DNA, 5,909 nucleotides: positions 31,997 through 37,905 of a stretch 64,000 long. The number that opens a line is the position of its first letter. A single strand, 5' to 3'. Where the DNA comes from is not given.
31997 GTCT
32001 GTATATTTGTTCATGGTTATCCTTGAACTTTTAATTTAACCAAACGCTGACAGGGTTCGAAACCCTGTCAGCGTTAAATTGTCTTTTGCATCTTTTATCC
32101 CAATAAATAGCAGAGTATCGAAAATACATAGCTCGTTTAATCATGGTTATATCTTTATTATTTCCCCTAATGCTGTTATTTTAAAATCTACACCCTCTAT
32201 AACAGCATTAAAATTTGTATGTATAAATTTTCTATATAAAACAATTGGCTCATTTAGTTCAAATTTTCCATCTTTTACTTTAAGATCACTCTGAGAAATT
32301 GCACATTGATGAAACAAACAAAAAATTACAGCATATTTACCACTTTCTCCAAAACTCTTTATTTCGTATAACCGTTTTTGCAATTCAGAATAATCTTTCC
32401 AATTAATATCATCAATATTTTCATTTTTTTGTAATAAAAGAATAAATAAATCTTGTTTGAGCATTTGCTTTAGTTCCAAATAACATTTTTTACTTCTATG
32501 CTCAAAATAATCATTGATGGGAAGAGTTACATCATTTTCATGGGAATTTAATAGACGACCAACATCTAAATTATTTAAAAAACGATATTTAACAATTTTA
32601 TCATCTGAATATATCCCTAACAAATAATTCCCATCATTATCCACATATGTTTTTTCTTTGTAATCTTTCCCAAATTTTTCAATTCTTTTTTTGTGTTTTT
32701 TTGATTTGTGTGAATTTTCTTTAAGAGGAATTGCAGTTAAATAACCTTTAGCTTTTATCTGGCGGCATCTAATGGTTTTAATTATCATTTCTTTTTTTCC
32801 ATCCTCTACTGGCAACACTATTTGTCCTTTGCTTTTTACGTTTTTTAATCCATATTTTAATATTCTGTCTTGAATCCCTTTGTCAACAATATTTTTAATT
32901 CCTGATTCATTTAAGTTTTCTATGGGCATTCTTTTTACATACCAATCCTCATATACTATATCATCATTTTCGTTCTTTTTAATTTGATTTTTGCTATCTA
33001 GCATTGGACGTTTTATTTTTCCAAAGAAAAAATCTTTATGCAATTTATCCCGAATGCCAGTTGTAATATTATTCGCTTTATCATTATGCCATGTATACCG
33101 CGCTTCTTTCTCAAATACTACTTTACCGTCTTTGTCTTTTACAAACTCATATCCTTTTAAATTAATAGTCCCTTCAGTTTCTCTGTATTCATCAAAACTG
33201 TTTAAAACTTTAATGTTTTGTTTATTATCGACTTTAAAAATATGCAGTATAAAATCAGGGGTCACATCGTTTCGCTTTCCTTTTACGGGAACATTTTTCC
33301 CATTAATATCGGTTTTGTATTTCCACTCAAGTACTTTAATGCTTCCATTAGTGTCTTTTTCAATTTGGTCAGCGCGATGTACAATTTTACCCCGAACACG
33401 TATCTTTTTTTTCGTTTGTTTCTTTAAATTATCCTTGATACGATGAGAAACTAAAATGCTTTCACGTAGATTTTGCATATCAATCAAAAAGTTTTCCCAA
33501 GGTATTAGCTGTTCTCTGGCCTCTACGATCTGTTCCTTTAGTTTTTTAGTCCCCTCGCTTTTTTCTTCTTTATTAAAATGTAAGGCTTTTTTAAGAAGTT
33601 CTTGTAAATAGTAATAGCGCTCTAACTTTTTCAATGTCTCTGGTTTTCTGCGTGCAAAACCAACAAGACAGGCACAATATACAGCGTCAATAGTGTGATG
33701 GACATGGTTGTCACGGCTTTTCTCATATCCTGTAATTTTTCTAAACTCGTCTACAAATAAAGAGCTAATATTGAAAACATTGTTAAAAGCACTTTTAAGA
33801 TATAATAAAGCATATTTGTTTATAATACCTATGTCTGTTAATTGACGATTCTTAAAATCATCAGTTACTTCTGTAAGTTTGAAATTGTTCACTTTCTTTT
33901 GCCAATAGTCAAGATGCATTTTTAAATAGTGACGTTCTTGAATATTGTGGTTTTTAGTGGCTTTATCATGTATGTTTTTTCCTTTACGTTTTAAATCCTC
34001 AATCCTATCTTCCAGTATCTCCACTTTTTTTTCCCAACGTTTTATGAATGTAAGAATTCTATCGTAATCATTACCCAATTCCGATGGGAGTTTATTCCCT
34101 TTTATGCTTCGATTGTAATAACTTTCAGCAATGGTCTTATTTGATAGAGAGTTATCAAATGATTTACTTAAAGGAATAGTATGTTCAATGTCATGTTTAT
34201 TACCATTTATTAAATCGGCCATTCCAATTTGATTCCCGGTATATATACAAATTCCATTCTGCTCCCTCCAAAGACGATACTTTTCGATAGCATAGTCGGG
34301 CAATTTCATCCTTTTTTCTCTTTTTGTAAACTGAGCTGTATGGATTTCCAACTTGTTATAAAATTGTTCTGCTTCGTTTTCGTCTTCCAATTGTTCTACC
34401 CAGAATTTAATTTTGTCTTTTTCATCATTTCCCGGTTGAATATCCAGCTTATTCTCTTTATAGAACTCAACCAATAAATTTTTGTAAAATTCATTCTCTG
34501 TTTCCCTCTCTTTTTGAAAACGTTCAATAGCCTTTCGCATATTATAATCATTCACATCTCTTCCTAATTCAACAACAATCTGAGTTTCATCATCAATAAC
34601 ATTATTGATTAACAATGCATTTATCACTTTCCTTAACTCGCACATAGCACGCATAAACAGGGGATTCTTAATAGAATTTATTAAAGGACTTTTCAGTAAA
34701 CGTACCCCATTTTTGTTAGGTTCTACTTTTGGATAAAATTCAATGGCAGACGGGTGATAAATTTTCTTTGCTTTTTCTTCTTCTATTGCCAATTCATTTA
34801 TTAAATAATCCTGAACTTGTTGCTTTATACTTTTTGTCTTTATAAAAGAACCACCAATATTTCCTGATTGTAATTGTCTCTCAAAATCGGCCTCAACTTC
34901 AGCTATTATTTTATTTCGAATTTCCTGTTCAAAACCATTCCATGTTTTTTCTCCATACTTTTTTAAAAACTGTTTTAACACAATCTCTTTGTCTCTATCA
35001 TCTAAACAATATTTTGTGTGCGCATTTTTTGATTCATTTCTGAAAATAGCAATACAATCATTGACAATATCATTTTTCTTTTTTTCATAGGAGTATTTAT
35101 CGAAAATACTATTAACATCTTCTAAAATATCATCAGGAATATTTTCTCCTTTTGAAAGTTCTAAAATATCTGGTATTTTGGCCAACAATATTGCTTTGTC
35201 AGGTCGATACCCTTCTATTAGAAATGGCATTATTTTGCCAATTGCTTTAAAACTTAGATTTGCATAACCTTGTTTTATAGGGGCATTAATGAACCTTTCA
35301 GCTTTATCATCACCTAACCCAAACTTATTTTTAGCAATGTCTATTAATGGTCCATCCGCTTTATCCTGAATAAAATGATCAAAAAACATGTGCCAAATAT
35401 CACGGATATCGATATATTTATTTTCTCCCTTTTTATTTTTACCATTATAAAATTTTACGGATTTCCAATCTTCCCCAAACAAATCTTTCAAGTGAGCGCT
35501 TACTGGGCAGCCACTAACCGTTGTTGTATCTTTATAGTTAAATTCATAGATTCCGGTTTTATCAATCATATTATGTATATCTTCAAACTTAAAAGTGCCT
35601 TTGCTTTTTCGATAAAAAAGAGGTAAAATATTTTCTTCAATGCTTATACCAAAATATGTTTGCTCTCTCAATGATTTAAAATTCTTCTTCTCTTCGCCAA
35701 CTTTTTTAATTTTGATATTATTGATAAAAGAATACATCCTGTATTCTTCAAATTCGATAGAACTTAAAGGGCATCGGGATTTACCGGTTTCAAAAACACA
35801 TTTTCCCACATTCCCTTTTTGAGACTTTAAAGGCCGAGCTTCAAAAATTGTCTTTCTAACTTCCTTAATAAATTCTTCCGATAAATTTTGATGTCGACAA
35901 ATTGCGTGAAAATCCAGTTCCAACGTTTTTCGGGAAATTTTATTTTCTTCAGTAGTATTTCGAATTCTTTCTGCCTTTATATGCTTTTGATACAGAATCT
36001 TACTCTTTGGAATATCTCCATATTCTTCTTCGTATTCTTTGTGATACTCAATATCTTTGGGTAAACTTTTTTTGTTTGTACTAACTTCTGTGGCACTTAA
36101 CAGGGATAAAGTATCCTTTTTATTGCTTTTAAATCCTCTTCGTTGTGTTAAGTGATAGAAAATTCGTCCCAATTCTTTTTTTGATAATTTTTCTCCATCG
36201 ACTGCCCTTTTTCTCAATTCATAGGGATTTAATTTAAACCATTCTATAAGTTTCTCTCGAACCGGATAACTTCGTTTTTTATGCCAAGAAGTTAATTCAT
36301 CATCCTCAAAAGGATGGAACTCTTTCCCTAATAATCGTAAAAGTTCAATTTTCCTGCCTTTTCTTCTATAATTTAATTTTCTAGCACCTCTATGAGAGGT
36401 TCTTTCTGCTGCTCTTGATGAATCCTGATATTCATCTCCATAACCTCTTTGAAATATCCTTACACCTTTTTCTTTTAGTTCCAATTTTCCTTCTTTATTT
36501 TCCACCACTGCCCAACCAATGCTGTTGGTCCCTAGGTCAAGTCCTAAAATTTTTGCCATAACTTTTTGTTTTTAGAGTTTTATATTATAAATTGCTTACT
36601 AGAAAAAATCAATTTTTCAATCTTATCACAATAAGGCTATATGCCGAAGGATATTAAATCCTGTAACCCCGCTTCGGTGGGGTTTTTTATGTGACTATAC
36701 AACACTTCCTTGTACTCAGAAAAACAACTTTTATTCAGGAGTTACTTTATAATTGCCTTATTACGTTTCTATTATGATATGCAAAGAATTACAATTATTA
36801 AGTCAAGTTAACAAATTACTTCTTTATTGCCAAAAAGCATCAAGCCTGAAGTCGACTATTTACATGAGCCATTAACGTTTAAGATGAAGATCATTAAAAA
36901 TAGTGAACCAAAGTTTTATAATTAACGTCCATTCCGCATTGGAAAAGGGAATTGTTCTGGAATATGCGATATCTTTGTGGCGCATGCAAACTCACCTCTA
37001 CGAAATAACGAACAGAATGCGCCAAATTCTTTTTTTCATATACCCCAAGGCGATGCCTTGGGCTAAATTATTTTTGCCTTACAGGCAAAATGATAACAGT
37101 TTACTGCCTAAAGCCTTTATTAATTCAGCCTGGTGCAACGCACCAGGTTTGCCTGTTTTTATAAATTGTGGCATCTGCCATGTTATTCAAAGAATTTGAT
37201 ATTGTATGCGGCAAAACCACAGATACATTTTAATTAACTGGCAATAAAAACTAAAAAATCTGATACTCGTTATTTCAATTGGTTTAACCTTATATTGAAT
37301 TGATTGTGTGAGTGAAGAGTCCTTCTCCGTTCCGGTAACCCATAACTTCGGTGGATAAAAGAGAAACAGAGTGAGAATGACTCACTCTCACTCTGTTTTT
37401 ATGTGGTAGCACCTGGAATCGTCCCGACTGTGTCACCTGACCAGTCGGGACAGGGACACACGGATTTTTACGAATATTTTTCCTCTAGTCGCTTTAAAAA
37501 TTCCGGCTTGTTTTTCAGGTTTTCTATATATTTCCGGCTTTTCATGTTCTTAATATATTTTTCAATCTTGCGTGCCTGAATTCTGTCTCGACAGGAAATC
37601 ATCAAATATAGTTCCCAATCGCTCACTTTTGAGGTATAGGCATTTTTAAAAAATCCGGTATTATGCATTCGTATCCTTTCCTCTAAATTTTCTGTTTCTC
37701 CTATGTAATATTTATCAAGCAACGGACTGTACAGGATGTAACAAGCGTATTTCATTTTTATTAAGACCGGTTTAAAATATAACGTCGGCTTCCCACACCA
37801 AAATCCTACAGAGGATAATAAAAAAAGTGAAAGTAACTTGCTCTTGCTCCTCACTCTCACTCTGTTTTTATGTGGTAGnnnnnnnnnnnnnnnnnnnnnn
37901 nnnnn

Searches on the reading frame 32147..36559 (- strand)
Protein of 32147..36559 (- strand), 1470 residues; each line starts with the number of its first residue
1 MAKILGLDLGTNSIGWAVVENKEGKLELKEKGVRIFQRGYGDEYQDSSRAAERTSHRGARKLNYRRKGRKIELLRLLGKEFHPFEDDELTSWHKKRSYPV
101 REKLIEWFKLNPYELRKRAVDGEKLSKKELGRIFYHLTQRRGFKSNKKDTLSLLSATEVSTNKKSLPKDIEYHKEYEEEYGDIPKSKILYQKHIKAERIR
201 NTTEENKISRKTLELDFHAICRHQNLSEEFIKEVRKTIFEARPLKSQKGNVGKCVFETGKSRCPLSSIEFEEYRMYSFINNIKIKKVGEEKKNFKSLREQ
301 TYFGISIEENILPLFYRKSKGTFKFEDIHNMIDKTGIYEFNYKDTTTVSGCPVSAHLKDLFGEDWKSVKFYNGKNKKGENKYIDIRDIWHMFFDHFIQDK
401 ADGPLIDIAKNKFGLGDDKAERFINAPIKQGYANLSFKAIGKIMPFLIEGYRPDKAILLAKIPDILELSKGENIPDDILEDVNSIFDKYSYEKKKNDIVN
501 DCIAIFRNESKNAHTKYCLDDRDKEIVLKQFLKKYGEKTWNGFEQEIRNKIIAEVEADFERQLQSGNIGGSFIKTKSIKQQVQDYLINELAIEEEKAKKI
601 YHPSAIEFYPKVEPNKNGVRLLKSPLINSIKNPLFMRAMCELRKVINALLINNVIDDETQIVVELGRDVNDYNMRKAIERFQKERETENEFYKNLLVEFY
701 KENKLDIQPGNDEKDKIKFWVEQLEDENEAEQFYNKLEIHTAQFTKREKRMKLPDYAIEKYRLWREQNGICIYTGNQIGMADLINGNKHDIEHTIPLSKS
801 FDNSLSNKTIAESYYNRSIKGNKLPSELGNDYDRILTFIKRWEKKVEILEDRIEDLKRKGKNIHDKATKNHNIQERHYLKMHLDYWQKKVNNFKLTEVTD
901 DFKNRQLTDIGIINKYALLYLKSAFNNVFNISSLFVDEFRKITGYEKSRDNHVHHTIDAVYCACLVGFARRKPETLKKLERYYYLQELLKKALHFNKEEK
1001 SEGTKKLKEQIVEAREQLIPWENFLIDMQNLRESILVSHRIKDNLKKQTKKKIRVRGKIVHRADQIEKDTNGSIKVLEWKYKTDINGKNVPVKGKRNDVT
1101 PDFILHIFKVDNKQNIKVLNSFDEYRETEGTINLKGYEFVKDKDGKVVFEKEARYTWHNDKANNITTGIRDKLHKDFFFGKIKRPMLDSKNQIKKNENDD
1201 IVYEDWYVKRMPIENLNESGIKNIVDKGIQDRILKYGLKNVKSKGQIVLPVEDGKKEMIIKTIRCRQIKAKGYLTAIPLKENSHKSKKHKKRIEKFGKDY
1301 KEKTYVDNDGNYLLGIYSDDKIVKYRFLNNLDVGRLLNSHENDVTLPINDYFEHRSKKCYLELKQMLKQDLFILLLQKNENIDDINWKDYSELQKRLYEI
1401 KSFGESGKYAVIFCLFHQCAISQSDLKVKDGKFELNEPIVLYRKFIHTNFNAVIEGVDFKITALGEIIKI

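Call 7: search_protein_families(library=pfam, proteins=[window:32147-36559:-], max_evalue=0.01)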
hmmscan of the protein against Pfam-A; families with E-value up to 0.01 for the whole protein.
window:32147-36559:- (1470 aa): 3 families
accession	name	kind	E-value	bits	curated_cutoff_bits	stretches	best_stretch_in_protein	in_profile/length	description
PF13395.12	HNH_4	-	7.2e-17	61.5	22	1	771-825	1-53/54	HNH endonuclease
PF18541.7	RuvC_III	-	1.9e-12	48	26.2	1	939-1045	81-178/179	RuvC endonuclease subdomain 3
PF18470.6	Cas9_a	-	1.9e-05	24.9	26.9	1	246-294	2-50/221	Cas9 alpha-helical lobe domain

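Call 11: search_protein_families(library=ncbifam, proteins=[window:32147-36559:-], max_evalue=1)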
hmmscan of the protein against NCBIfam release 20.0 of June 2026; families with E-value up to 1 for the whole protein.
window:32147-36559:- (1470 aa): 2 families
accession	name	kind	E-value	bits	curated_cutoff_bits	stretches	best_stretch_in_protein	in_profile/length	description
TIGR01865.2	cas_Csn1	equivalog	1.1e-102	345.1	100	3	4-475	2-469/1070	type II CRISPR RNA-guided endonuclease Cas9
NF049971.1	CRISPR_Cas9d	exception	2.1e-08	33.3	375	2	736-1194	505-938/986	type II CRISPR RNA-guided endonuclease Cas9d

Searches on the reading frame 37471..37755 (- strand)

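Call 87: search_protein_families(library=pfam, proteins=[window:37471-37755:-], max_evalue=0.1)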
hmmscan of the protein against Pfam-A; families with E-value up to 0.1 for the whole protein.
seq(95 aa): 4 families
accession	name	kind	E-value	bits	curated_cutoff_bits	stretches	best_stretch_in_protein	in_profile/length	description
PF01541.30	GIY-YIG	-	1e-11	45.4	22.6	1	2-76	1-77/78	GIY-YIG catalytic domain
PF10544.15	T5orf172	-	7.3e-05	23.7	20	1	6-78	4-74/101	T5orf172 domain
PF14148.11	YhdB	-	0.024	15.2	27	1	36-81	7-54/71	YhdB-like protein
PF13455.12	MUG113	-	0.058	14.4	22.3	0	18-87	3-59/73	Meiotically up-regulated gene 113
